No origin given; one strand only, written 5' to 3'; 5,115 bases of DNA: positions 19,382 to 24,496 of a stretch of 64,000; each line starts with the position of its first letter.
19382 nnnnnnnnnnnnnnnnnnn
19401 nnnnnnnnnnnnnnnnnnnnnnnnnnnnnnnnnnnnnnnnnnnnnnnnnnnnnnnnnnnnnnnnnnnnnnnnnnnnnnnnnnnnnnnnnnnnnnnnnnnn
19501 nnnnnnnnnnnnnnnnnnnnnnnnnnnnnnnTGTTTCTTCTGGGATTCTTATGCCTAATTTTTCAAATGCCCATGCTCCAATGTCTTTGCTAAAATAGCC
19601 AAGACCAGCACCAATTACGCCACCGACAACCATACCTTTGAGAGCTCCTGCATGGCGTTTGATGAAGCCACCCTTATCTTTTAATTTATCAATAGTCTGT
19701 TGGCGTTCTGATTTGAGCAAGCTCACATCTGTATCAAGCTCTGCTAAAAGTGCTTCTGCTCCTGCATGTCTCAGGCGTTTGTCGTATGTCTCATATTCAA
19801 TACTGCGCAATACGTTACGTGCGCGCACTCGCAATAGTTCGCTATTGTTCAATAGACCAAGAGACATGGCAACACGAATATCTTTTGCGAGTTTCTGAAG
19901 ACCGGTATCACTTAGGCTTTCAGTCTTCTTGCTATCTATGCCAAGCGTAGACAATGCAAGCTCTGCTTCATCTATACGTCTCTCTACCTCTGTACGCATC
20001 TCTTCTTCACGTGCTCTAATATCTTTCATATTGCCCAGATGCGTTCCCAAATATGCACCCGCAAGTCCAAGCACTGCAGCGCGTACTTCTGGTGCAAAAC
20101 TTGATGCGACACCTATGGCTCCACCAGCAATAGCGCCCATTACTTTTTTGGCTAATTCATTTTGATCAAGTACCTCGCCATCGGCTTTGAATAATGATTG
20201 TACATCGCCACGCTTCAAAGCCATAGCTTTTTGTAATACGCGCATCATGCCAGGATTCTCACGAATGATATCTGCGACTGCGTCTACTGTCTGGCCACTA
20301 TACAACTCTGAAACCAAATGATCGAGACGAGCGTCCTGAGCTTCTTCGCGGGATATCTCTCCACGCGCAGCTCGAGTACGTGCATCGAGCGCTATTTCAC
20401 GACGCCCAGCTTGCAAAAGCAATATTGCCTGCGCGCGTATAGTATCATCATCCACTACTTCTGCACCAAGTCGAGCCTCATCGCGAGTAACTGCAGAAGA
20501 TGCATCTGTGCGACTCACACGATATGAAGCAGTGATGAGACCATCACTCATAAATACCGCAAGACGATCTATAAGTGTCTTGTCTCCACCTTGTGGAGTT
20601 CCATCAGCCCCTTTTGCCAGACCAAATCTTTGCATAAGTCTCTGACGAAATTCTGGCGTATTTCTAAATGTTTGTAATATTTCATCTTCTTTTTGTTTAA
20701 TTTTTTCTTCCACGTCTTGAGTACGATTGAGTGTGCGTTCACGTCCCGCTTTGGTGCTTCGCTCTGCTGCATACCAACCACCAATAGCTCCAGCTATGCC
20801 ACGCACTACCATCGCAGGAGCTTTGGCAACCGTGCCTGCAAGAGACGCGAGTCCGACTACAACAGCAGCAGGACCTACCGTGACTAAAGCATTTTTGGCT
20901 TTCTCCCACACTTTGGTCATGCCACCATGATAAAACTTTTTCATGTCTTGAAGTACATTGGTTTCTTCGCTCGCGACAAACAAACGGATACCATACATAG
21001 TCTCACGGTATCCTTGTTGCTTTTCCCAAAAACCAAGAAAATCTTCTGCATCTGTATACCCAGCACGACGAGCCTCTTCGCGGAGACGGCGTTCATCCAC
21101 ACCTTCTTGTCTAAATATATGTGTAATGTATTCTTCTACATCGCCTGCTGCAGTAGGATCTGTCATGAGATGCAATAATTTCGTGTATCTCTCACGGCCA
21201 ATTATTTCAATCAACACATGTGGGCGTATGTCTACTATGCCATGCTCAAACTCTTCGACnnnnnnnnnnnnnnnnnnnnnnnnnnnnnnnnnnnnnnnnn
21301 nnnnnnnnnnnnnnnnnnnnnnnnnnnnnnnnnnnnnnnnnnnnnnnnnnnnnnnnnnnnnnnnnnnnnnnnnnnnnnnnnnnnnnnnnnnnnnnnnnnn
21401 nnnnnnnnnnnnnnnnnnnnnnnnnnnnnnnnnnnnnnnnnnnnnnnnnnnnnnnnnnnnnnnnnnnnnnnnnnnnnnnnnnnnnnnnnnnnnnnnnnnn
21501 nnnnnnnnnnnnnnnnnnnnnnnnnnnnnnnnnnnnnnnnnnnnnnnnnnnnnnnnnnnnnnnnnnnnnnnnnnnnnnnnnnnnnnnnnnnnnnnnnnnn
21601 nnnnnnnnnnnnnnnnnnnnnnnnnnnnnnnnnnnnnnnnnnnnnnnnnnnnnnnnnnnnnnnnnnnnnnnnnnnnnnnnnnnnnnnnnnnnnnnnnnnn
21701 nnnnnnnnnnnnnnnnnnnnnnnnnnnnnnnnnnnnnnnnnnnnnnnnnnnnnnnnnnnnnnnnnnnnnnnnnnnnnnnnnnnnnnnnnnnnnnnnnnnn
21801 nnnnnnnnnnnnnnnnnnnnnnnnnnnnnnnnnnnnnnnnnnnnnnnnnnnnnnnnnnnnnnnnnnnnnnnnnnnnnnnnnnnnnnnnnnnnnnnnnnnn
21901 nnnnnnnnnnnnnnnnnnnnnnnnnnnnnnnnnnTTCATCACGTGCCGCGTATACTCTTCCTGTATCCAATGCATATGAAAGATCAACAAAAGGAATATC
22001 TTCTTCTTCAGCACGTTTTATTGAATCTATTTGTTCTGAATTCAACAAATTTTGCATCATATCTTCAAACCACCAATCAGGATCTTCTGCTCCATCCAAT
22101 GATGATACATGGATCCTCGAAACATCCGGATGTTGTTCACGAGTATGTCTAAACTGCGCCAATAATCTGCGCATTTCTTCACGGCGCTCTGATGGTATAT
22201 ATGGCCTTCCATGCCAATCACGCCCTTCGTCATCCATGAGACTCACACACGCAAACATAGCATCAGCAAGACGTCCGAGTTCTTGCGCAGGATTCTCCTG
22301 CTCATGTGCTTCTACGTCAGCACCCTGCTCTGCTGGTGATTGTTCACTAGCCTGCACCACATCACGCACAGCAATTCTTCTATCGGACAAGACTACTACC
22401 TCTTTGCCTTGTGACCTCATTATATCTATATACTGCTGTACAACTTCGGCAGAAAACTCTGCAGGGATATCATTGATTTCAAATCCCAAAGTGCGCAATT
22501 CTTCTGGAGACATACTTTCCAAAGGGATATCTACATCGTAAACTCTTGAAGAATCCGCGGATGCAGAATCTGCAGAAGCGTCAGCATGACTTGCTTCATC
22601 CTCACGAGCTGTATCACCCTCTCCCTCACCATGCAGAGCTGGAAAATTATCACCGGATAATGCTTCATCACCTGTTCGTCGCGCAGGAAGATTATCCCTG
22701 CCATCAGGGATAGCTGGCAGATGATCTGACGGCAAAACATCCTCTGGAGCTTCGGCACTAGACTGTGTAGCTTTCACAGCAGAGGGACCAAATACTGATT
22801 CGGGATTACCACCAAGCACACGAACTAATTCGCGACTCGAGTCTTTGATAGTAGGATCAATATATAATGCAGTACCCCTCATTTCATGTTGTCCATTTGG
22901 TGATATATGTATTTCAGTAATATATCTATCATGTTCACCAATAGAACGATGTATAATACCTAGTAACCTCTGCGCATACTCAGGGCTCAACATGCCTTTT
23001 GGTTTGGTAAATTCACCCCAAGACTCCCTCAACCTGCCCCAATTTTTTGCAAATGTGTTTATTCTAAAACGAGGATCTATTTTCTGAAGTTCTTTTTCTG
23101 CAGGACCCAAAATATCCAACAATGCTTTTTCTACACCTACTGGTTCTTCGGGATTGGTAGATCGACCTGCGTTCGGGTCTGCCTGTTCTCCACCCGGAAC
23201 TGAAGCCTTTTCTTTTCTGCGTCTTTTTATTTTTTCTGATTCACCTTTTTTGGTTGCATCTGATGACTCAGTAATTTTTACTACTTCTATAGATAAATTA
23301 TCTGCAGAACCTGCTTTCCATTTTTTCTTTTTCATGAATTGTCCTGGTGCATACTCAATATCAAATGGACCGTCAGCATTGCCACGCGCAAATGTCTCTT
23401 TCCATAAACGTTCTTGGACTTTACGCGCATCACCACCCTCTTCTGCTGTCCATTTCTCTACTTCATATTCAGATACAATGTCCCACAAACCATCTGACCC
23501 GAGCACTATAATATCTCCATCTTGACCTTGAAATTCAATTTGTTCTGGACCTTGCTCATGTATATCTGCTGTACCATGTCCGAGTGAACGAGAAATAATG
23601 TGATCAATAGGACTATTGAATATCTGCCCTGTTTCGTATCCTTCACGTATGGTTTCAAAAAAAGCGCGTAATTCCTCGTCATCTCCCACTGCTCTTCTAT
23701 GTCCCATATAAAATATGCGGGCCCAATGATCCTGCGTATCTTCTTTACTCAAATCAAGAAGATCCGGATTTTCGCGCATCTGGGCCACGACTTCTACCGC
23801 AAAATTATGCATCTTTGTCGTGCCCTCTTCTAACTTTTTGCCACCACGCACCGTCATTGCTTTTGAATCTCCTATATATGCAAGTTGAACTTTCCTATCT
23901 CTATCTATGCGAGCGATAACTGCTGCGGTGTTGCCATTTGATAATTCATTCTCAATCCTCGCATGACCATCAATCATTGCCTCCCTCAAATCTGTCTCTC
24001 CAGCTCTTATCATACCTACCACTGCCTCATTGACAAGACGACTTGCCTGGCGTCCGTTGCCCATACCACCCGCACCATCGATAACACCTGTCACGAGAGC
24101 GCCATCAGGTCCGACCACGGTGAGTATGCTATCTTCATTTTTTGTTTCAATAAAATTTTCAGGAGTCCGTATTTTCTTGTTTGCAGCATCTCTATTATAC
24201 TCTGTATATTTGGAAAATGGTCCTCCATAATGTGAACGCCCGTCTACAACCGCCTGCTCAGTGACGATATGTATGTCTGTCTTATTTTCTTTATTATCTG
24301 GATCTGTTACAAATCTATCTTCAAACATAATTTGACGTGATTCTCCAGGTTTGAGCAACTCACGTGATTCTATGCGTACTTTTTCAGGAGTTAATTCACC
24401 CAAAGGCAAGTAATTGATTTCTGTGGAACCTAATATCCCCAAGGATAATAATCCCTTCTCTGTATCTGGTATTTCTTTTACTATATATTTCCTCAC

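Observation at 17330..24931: Giant 2533-aa ORF: PP2C phosphatase core + glycine-zipper segments + RGG/RD low-complexity tail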

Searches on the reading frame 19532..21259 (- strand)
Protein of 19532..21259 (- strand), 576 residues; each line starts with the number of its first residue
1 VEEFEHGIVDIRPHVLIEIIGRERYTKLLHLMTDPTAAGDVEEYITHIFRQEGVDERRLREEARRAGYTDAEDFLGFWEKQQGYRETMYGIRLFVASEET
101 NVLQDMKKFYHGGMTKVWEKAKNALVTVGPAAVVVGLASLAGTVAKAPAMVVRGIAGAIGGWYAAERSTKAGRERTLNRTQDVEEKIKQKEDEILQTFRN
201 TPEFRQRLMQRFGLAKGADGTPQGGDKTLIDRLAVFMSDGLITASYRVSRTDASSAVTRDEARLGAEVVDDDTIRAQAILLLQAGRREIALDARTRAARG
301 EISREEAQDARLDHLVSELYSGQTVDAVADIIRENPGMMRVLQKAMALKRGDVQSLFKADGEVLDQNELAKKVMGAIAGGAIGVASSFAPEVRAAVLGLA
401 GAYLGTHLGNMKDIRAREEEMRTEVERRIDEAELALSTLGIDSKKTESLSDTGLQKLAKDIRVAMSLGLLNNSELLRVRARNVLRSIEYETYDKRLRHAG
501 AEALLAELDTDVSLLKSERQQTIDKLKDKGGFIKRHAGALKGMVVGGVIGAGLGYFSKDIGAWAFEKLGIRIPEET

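Call 61: predict_structure(alignment_id=A7)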
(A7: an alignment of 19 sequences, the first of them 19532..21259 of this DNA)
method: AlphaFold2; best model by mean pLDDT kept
length: 576 residues; sequences in the alignment: 19
mean_pLDDT: 67.2   pTM: 0.63
mean pLDDT of the five models: 67.2, 65.9, 64.5, 62.7, 60.8
residues with pLDDT >= 90: 64; 70-90: 253; 50-70: 73; < 50: 186
segments of 3 or more residues with pLDDT < 50: 112-118, 121-176, 324-398, 441-448, 538-544, 552-576
pLDDT, mean of each block of 10 residues (from residue 1): 71 91 90 77 92 91 87 90 87 86 76 49 43 35 31 28 37 49 64 77 85 79 77 90 91 87 83 89 88 87 87 88 51 43 37 33 38 40 41 48 56 68 82 75 47 80 80 82 84 68 85 83 66 50 46 46 43 34
secondary structure, 60 per line:
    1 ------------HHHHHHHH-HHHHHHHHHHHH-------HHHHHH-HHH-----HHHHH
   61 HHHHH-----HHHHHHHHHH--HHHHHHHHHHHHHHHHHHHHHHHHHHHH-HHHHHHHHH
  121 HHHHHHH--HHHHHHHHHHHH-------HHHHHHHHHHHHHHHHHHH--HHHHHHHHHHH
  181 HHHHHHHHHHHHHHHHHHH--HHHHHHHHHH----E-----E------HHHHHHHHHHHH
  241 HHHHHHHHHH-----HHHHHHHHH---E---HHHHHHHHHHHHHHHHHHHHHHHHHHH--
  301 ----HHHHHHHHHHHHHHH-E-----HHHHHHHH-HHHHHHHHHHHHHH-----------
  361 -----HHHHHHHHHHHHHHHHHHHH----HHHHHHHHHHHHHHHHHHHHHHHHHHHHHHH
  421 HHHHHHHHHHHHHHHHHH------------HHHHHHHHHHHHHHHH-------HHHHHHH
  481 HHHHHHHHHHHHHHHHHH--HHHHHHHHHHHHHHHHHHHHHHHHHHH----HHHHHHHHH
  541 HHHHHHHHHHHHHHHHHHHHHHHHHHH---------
elements in order: H13-20 H22-33 H41-46 H56-65 H71-80 H83-110 H112-127 H130-141 H149-167 H170-199 H202-211 H229-250 H256-264 H272-298 H305-319 H327-334 H336-349 H366-385 H390-438 H451-466 H474-498 H501-527 H532-567

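Call 72: find_homologous_proteins(query=A7, max_evalue=0.00001)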
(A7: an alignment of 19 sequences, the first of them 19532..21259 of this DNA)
Query A7 (19 sequences): 8000 candidates shared short words with the query, none scored E <= 0.00001.

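Call 111: search_solved_structures(query=A7, max_evalue=10)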
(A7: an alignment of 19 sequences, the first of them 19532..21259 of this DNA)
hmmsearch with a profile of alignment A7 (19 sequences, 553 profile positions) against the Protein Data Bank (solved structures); distinct sequences matched with E-value up to 10: 19.
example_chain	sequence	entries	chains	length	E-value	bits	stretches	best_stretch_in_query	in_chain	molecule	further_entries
8aiw_B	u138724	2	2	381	0.025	16.1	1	89-234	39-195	Cag pathogenicity island protein (Cag19)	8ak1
4fe8_A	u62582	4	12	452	0.048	15.2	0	133-206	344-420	Maltose-binding periplasmic protein,Huntingtin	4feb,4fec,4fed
6iu3_A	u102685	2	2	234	0.078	14.5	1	128-187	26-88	VIT1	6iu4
4yzw_A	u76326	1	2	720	0.33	12.4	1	26-82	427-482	AGAP004976-PA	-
1x79_A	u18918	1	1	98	0.43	12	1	238-326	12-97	ADP-ribosylation factor binding protein GGA1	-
6x65_N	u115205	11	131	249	0.45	12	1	134-172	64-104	Outer membrane protein, OmpA family protein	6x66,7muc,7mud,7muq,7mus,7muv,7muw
2oz4_H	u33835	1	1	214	1.2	10.5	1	65-90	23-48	FAB FRAGMENT, HEAVY CHAIN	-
2zbk_B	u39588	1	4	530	1.4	10.3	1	170-226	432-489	Type 2 DNA topoisomerase 6 subunit B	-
4um8_A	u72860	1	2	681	1.6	10.1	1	469-507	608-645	INTEGRIN ALPHA-V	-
7y5e_LN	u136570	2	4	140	1.7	10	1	490-525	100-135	Photosystem I reaction center subunit XI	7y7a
3uuf_A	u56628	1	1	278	1.8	10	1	310-366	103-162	LIP1, secretory lipase (Family 3)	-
3uue_A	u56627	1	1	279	1.8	9.9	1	310-366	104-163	LIP1, secretory lipase (Family 3)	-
4zre_A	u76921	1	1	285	1.9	9.9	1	310-366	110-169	LIP1, secretory lipase (Family 3)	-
4zrd_A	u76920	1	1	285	1.9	9.9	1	310-366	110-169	LIP1, secretory lipase (Family 3)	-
8h2i_ci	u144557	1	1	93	2.5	9.5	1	91-163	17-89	P16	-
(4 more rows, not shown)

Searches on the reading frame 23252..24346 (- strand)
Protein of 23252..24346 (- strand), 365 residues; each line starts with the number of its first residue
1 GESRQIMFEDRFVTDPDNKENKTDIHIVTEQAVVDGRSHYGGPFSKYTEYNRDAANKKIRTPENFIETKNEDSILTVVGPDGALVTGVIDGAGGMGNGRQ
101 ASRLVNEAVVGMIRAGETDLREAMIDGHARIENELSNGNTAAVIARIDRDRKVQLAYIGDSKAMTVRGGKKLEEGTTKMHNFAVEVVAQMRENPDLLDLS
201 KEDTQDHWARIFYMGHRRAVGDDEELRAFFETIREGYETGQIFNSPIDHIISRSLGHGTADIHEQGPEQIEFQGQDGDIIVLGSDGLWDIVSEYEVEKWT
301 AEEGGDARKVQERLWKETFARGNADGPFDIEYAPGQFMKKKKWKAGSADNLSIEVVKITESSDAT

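Call 42: search_solved_structures(query=A5, max_evalue=0.01, show_alignments=1)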
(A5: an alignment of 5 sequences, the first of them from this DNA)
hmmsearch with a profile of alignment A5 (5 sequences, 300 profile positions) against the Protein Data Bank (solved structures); distinct sequences matched with E-value up to 0.01: 71 (the best 60 are shown).
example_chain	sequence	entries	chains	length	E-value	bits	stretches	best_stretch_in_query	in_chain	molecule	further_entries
6ihw_A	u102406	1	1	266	5.2e-15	58.7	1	50-255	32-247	Phosphorylated protein phosphatase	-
6ihv_A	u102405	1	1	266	8.7e-15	58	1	50-255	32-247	Phosphorylated protein phosphatase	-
6ihu_A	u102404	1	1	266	8.9e-15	57.9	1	50-255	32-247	Phosphorylated protein phosphatase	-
6ihl_A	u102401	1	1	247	9e-15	57.9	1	50-255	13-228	Phosphorylated protein phosphatase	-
6ihr_A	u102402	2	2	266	9.7e-15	57.8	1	50-255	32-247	Phosphorylated protein phosphatase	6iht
5f1m_A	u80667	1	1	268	9.8e-15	57.8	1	50-255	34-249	Phosphorylated protein phosphatase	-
6ihs_A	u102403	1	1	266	1e-14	57.8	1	50-255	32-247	Phosphorylated protein phosphatase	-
1txo_A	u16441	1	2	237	1.3e-11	47.5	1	54-233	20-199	Putative Bacterial Enzyme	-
2cm1_A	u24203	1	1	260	1.7e-11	47.2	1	54-233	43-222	SERINE THREONINE PROTEIN PHOSPHATASE PSTP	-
5gwp_A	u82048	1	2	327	3e-10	43.1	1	120-297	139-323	Probable protein phosphatase 2C 50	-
5zcu_A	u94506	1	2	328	3e-10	43.1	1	120-297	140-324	Probable protein phosphatase 2C 50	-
5zcl_A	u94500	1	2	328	3.2e-10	43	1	121-297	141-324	Probable protein phosphatase 2C 50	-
5zch_A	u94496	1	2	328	3.5e-10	42.8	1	121-297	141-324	Protein phosphatase 2C 50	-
6jkv_A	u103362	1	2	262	4.3e-10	42.5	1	51-231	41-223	PppA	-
5gwo_A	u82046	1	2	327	4.4e-10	42.5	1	121-297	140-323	Probable protein phosphatase 2C 50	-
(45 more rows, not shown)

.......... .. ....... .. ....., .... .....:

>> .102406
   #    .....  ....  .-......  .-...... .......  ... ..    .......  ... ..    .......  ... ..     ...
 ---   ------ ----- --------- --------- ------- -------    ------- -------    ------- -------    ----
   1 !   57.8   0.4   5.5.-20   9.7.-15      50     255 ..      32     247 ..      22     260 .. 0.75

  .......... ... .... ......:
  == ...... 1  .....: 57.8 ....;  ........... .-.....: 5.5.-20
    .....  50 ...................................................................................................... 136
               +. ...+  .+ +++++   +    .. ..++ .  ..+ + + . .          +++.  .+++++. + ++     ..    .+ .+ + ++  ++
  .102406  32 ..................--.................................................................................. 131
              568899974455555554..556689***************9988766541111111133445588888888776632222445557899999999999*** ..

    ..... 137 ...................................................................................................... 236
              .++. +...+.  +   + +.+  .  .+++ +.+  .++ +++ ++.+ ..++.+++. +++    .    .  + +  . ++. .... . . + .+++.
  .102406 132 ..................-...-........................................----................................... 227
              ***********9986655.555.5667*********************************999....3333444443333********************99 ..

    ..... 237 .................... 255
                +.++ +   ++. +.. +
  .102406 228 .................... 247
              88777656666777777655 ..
